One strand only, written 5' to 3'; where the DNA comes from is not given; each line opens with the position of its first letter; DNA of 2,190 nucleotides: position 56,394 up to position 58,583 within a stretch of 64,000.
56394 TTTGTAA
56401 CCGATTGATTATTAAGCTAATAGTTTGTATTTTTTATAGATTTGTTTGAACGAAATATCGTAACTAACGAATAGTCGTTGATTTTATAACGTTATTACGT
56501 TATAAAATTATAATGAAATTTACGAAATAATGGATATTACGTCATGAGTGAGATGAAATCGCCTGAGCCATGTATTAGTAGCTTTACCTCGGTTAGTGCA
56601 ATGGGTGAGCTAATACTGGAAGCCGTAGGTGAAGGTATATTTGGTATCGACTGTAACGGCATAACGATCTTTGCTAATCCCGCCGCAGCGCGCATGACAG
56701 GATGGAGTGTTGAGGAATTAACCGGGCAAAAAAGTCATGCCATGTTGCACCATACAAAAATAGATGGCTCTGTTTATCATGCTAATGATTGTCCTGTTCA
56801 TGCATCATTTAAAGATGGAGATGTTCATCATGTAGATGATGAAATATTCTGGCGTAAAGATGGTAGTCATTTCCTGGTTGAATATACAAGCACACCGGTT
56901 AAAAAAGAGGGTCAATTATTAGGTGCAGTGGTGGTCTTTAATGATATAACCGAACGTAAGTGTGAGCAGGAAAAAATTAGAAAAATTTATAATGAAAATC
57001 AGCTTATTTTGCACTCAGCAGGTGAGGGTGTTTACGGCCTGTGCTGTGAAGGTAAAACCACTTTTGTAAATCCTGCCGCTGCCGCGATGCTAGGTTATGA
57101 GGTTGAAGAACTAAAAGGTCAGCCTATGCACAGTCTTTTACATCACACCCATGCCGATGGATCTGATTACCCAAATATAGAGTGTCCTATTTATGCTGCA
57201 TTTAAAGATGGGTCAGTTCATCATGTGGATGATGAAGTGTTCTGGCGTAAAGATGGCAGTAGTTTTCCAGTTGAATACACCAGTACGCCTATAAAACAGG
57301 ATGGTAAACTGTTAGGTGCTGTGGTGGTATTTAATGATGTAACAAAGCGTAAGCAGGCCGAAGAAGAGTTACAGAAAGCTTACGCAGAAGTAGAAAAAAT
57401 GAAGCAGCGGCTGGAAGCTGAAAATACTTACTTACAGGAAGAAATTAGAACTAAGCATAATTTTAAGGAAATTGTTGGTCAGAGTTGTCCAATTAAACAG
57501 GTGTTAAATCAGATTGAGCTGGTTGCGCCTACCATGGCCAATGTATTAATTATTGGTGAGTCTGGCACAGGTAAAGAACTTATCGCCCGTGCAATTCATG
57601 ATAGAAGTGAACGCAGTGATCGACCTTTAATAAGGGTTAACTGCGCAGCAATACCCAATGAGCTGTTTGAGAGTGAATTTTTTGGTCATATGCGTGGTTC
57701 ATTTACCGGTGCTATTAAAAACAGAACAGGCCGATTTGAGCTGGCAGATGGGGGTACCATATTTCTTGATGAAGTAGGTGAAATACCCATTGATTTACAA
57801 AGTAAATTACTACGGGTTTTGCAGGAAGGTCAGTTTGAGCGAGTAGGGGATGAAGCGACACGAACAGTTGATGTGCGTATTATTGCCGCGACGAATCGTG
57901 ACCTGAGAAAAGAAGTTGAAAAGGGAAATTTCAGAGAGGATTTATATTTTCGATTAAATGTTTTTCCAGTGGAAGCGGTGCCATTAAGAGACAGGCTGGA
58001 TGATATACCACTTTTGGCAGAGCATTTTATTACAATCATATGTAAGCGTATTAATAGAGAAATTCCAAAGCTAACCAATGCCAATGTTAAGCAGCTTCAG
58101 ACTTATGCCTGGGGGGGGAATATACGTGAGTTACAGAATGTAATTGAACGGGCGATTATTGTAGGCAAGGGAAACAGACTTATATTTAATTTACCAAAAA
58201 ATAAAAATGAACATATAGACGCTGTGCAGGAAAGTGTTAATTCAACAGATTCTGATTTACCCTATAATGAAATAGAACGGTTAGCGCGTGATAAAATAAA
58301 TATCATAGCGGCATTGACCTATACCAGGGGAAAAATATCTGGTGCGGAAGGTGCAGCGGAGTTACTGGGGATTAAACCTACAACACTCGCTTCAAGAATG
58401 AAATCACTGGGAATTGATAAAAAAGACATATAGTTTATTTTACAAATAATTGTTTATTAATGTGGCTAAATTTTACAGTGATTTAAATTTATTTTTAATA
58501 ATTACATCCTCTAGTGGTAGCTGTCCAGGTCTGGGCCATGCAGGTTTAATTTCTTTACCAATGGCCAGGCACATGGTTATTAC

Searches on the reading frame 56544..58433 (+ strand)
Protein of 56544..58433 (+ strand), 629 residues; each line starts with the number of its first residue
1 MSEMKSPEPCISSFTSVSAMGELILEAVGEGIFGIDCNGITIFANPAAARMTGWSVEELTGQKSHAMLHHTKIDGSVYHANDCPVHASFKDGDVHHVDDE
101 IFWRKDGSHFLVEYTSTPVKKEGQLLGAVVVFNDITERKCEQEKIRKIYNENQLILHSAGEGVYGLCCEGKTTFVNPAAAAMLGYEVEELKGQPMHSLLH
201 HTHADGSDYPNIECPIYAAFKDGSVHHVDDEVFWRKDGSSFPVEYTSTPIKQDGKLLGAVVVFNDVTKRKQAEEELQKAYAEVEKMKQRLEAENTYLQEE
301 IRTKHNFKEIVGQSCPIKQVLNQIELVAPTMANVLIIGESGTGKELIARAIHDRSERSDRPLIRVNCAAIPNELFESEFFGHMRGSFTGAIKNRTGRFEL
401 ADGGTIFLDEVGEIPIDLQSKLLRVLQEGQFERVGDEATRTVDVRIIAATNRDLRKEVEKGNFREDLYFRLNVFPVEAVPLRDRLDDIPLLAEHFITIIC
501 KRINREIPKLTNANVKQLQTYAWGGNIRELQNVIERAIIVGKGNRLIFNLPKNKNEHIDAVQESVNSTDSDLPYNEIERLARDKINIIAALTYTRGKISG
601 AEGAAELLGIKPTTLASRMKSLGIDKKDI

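Call 7: search_protein_families(library=pfam, proteins=[window:56544-58433:+])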
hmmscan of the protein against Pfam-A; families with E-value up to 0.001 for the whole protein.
window:56544-58433:+ (629 aa): 18 families
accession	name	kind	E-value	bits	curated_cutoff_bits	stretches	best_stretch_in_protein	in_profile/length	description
PF00158.32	Sigma54_activat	-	1.6e-72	243.1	20.2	1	310-476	1-167/168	Sigma-54 interaction domain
PF13426.13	PAS_9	-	2.2e-27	95.8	27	2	169-268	10-103/103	PAS domain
PF00989.32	PAS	-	4.9e-25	88.2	22.6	2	20-135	2-113/113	PAS fold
PF14532.12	Sigma54_activ_2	-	2.2e-21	77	25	1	311-477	1-134/138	Sigma-54 interaction domain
PF25601.1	AAA_lid_14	-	5.9e-19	68.1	27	1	482-546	1-65/87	AAA+ ATPase lid domain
PF08448.16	PAS_4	-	1.7e-18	67.3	23.1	2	170-271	15-110/110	PAS fold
PF08447.18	PAS_3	-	5.1e-13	49.5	25.6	1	173-259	2-85/89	PAS fold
PF13188.13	PAS_8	-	1.6e-11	44.1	21.8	1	155-205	6-53/65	PAS domain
PF07728.20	AAA_5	-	2.8e-08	34.3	22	1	333-454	1-125/139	AAA domain (dynein-related subfamily)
PF07724.20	AAA_2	-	1.2e-07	32.4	27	1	331-462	3-135/166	AAA domain (Cdc48 subfamily)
PF00004.35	AAA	-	3.3e-07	31.3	21.2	1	334-452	1-110/131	ATPase family associated with various cellular activities (AAA)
PF12860.13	PAS_7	-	2.9e-06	27.8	27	0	171-274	16-115/115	PAS fold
PF01078.27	Mg_chelatase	-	2.9e-05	24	20.3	0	307-352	2-43/207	Magnesium chelatase, subunit ChlI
PF01590.32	GAF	-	0.00017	22.6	22.4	0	206-277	46-122/133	GAF domain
PF02954.25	HTH_8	-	0.00019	21.6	22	0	586-620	9-40/42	Bacterial regulatory protein, Fis family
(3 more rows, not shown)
